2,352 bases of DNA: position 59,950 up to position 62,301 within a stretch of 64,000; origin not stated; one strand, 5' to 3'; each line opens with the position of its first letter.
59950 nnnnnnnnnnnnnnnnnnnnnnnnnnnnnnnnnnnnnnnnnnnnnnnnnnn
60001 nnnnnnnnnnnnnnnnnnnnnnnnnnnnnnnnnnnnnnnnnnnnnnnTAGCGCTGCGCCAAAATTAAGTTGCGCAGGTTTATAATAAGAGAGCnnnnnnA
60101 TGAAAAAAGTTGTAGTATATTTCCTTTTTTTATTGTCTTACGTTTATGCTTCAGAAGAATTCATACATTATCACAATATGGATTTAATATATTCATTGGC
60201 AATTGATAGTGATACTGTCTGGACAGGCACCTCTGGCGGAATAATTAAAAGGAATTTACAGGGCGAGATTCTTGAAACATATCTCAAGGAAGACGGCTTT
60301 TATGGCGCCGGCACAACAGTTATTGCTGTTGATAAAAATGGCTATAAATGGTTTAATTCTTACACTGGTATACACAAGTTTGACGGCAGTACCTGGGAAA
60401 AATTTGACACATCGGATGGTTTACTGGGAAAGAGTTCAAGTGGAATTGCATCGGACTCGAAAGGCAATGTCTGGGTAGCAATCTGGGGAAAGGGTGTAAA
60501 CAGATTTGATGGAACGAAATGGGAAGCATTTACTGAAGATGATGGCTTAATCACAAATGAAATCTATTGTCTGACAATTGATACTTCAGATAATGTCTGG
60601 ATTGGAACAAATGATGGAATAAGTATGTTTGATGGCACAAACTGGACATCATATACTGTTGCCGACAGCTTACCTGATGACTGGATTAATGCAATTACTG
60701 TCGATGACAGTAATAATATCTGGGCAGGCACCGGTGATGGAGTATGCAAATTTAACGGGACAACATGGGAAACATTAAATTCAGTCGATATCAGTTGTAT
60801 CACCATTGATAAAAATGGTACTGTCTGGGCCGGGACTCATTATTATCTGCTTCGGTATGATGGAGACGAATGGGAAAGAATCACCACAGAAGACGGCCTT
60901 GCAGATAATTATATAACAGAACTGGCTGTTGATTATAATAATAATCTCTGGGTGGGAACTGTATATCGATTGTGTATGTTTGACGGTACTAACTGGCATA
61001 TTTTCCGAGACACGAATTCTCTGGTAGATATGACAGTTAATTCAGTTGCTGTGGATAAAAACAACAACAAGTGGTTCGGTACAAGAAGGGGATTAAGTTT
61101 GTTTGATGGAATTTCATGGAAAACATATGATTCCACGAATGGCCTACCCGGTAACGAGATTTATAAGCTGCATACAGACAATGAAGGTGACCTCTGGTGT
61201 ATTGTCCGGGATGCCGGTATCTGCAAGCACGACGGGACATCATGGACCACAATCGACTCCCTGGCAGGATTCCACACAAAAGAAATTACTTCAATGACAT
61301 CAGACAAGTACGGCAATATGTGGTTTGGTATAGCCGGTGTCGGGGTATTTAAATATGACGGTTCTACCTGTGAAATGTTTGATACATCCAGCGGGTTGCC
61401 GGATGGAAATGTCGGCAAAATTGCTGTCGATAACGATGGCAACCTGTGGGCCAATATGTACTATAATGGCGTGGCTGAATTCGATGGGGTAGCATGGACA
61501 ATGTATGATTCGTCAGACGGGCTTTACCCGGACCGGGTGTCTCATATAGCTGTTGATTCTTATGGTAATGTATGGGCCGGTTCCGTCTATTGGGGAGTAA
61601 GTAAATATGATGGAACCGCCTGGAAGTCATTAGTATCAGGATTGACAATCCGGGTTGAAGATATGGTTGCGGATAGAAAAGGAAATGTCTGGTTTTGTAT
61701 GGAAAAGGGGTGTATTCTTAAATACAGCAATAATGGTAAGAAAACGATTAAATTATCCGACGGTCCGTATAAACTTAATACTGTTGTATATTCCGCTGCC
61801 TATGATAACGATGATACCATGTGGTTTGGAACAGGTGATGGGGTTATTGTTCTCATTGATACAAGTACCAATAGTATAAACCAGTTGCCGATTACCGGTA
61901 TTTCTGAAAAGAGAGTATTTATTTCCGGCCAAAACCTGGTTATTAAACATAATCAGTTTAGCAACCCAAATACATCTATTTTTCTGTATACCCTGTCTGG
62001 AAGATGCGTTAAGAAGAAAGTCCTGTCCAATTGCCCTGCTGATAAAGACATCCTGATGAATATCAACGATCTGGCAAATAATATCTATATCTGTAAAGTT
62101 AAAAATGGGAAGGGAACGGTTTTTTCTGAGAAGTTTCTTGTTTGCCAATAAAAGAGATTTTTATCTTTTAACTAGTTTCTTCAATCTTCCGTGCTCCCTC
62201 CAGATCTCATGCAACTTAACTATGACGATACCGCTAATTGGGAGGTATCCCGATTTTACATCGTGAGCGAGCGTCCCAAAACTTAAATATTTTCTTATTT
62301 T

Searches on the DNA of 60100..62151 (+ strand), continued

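Call 101: search_with_rna_model(model_id=R2, sources=[L012, L013, L014, L015, L016, L017, L018, L019, L020, L021, L022, L023, L024, L025, L026, L027, L028, L029, L030, L031, L032, L033, L034, L035, L036, L037, L038, L039, L040, L041, L042, L043, L044, L045, L046, L047, L048, L049, L050, L051, L052, L053, L054, L055, L056, L057, L058, L059, L061, L062, L063, L064, L065, L066, L067, L068, L069, L070, L071, L072, L073, L074, L075, L076, L077, L078, L079, L080, L081, L082, L083, L084, L085, L086, L087, L088, L089, L090, L091, L009, L010, L002, L003], max_evalue=5)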
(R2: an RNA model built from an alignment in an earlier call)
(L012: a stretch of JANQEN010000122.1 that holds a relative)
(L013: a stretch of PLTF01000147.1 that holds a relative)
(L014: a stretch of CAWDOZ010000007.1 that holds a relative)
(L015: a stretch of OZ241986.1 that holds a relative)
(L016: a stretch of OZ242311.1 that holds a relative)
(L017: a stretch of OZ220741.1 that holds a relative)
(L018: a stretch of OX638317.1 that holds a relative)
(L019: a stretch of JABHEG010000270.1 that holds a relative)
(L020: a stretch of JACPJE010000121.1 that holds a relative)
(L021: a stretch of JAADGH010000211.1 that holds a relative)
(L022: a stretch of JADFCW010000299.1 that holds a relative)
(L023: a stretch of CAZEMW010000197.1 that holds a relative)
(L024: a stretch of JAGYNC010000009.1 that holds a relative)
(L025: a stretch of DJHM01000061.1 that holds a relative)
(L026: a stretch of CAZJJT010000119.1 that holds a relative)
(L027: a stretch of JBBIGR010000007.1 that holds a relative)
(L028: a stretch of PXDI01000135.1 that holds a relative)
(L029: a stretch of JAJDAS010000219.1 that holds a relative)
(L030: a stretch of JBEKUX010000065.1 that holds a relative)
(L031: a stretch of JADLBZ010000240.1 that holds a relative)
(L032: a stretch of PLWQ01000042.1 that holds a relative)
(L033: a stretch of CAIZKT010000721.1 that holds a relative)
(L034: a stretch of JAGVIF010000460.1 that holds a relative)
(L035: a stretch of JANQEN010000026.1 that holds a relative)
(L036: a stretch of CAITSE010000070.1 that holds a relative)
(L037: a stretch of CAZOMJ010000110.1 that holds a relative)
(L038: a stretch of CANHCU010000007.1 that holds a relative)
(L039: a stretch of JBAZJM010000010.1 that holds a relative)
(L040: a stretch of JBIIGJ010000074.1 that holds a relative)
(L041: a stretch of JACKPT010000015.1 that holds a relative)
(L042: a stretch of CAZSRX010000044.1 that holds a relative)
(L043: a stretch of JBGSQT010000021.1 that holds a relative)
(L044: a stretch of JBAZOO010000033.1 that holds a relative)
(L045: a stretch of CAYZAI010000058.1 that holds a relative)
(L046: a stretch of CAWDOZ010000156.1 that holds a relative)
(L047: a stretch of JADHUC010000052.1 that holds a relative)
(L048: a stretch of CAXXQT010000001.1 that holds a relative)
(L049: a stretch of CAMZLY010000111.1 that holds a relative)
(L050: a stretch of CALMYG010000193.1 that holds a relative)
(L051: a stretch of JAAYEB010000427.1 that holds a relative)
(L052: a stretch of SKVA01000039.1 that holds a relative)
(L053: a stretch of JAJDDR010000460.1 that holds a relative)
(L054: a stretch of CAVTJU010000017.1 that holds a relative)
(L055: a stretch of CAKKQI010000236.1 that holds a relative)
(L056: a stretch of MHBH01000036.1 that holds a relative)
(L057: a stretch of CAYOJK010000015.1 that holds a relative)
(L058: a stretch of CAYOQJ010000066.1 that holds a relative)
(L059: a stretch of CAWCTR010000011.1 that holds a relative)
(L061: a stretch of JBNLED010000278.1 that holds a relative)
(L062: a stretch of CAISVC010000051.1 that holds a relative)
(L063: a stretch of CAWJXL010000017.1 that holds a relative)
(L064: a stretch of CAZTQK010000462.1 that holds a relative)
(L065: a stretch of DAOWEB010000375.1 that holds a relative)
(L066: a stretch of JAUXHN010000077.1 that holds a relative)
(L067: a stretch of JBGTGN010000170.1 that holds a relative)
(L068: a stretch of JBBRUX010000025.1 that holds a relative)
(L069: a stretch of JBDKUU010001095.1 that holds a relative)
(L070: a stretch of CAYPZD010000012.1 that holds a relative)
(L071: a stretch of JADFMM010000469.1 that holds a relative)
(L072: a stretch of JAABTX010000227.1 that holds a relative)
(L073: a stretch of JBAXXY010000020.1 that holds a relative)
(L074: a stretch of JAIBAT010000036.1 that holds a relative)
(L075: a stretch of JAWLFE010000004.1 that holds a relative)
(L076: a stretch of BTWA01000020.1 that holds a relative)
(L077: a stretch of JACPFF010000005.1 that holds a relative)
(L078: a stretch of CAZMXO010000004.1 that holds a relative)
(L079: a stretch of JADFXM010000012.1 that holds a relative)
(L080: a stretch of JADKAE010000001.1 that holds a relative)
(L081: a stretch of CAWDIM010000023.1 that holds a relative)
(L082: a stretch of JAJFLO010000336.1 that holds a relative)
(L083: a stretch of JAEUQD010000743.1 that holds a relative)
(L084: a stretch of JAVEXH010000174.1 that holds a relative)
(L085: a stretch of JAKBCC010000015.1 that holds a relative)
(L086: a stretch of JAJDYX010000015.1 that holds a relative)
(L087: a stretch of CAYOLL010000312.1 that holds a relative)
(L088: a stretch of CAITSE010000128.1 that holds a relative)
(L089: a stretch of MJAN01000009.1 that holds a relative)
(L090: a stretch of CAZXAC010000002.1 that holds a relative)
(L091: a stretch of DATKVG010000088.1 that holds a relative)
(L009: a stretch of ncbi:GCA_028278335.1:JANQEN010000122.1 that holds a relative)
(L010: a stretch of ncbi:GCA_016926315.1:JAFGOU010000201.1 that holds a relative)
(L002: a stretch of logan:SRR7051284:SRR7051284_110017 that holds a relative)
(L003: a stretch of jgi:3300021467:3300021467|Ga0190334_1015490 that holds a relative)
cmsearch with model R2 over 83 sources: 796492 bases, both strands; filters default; matches with E-value up to 5: 0.
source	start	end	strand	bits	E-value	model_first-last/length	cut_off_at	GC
